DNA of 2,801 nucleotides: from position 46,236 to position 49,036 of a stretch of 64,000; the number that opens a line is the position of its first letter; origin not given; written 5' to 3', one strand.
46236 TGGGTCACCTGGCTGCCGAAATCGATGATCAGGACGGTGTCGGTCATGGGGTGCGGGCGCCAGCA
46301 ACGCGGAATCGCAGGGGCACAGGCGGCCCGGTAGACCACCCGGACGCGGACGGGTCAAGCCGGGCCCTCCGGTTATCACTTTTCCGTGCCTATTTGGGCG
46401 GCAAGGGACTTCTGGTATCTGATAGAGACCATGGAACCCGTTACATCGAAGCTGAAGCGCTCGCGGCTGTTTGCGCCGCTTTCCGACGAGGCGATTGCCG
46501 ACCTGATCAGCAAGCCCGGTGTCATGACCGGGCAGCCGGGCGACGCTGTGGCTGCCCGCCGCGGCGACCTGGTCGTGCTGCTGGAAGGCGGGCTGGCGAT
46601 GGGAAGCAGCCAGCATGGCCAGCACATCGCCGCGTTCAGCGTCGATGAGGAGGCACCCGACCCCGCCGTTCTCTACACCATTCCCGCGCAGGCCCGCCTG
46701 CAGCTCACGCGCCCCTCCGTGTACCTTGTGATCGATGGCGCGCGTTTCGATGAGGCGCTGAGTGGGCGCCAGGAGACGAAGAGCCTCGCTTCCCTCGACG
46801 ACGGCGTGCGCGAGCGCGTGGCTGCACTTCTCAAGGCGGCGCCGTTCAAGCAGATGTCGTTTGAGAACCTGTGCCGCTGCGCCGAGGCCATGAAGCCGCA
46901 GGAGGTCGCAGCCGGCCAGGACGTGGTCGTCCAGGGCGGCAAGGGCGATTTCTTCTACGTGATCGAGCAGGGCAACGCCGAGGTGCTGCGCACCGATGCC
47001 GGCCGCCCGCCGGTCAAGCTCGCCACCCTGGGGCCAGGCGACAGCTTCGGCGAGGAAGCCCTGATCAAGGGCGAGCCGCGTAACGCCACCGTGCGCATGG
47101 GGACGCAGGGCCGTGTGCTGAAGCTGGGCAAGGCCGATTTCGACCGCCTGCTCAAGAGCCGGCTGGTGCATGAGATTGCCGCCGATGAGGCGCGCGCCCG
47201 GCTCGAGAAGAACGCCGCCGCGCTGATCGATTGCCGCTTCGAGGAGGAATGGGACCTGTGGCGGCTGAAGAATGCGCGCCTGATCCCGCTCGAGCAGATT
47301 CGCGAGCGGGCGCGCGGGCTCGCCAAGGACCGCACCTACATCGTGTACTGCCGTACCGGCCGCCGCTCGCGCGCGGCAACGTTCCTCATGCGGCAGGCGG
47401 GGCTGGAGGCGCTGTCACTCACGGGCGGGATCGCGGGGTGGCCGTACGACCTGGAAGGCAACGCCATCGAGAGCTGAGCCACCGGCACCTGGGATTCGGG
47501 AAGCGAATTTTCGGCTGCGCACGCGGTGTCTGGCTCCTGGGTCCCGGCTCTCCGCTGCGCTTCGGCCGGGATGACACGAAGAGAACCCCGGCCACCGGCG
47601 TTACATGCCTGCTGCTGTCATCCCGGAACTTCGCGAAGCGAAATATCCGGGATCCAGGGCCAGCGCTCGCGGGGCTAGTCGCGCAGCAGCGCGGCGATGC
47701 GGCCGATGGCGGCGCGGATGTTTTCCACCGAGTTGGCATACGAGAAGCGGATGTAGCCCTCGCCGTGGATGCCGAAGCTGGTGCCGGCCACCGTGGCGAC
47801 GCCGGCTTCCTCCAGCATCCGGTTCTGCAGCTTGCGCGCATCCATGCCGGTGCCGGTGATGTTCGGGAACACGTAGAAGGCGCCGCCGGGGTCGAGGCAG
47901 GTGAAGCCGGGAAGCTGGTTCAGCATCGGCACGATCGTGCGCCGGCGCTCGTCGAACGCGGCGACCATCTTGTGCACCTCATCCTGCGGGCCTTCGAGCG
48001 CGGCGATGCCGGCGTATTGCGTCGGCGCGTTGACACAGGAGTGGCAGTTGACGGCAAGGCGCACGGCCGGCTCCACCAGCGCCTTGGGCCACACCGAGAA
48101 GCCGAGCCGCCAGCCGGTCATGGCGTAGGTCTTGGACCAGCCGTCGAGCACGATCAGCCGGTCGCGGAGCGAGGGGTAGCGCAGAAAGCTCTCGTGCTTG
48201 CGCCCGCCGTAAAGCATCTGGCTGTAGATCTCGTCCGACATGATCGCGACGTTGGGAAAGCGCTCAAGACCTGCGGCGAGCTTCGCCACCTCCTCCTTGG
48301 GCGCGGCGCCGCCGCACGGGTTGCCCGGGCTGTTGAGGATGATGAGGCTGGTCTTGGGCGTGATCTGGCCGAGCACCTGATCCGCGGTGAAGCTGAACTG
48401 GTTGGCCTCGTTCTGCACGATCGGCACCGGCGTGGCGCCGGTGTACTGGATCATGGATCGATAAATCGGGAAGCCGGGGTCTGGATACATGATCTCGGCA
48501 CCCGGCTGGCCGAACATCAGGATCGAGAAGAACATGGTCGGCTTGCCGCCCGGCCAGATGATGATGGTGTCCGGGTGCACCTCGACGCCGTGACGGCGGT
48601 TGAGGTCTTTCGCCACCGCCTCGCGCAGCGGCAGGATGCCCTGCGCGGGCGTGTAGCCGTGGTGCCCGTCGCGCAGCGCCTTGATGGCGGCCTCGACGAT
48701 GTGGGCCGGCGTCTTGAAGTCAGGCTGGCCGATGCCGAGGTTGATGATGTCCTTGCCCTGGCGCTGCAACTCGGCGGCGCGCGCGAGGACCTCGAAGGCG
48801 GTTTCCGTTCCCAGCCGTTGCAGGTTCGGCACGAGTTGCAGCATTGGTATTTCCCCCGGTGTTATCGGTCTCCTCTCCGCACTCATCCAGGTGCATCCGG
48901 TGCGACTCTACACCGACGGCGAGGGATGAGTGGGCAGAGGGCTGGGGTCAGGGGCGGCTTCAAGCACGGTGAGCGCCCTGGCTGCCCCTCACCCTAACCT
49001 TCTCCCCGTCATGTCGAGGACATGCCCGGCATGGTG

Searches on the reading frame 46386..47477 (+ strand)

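Call 10: search_protein_families(library=pfam, proteins=[window:46386-47477:+])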
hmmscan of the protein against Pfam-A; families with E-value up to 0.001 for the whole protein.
window:46386-47477:+ (363 aa): 2 families
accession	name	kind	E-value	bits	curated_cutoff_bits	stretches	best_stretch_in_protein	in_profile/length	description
PF00027.35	cNMP_binding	-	5.9e-19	68.3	27.5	1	172-258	2-88/89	Cyclic nucleotide-binding domain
PF00581.25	Rhodanese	-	1.1e-16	61.5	22.2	1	266-352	2-99/102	Rhodanese-like domain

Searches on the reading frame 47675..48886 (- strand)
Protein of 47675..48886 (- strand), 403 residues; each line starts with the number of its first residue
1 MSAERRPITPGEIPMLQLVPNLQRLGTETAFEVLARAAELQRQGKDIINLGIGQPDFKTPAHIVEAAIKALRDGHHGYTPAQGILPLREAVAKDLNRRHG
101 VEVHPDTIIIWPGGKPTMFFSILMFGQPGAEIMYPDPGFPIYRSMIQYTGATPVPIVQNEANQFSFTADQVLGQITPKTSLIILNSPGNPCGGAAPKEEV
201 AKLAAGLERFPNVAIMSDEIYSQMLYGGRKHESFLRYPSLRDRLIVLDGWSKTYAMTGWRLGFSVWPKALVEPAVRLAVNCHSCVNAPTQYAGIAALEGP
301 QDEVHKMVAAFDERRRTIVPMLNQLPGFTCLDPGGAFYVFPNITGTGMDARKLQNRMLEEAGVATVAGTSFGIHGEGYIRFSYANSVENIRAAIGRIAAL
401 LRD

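Call 10: search_protein_families(library=pfam, proteins=[window:47675-48886:-])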
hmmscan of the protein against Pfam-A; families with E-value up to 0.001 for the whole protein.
window:47675-48886:- (403 aa): 1 family
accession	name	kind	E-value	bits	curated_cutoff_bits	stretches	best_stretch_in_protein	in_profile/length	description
PF00155.27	Aminotran_1_2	-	1.5e-62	212.3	19.7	1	45-397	1-361/361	Aminotransferase class I and II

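Call 57: find_encoding_contigs(protein=window:47675-48886:-, flank=10000, max_places=4)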
Protein window:47675-48886:- (403 aa): no gene with exactly this product is on record in the collection.
